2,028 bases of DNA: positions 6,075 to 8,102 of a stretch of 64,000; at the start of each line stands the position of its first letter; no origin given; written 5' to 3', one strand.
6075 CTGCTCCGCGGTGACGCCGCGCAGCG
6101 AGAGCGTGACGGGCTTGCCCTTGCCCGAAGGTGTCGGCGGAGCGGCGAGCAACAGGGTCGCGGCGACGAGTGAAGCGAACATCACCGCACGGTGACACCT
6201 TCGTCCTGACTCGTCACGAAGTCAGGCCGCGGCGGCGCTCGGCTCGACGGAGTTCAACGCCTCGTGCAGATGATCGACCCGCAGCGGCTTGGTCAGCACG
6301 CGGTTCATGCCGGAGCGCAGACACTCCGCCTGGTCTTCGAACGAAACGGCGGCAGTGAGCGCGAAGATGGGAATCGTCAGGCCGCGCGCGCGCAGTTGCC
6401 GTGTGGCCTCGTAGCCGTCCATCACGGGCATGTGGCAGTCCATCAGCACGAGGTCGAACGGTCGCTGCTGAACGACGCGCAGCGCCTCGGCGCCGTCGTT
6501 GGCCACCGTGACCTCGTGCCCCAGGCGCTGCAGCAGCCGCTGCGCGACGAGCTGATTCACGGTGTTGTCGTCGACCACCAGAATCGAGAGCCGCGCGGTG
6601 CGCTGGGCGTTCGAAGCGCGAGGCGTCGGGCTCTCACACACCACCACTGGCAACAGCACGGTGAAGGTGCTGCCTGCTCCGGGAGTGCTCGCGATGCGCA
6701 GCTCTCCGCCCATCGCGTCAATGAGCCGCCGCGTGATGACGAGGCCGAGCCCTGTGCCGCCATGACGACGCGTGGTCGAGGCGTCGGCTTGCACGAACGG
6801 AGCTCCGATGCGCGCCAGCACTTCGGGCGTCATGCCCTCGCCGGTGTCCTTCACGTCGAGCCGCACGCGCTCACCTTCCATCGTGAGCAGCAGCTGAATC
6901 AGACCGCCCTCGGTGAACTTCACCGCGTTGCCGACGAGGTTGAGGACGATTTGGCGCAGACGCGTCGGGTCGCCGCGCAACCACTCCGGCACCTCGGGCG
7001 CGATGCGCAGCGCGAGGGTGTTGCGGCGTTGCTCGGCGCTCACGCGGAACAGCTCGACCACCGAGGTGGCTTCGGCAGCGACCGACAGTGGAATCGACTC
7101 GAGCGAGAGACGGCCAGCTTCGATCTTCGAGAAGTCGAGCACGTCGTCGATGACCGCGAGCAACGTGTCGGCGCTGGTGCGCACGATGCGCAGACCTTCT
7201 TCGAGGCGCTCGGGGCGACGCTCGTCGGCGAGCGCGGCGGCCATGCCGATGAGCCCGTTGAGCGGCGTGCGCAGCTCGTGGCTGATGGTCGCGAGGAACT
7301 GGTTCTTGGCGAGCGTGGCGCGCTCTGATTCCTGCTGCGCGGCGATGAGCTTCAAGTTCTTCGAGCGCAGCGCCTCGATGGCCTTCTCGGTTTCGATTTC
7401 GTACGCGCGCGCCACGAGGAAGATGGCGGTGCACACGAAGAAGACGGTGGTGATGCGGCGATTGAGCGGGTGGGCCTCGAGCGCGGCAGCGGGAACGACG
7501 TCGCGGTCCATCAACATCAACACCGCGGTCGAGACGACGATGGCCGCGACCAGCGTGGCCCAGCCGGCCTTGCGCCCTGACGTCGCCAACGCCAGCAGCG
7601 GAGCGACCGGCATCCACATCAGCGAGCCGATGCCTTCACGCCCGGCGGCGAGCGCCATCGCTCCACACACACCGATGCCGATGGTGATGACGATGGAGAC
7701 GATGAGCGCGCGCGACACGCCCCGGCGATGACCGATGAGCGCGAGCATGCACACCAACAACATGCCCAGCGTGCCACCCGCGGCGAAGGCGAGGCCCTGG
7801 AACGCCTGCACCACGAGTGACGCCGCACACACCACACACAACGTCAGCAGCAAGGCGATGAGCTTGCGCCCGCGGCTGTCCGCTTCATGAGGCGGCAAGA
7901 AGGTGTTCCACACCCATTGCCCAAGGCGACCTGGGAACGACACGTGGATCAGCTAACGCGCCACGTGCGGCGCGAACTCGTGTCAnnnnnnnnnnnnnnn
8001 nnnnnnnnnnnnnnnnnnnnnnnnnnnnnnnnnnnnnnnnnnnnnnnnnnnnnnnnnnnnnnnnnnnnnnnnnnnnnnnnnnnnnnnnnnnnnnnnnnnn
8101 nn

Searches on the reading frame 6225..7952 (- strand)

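Call 70: search_protein_families(library=pfam, proteins=[window:6225-7952:-], max_evalue=0.00001)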
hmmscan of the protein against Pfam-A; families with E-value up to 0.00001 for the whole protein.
window:6225-7952:- (576 aa): 3 families
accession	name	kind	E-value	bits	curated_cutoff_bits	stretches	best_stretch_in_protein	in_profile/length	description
PF02518.31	HATPase_c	-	8.6e-30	103.9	26.4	1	327-436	1-109/111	Histidine kinase-, DNA gyrase B-, and HSP90-like ATPase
PF00072.30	Response_reg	-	1e-27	96.9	30.2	1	457-566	1-110/111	Response regulator receiver domain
PF00512.31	HisKA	-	5.3e-20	71.7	26.9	1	215-280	1-66/66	His Kinase A (phospho-acceptor) domain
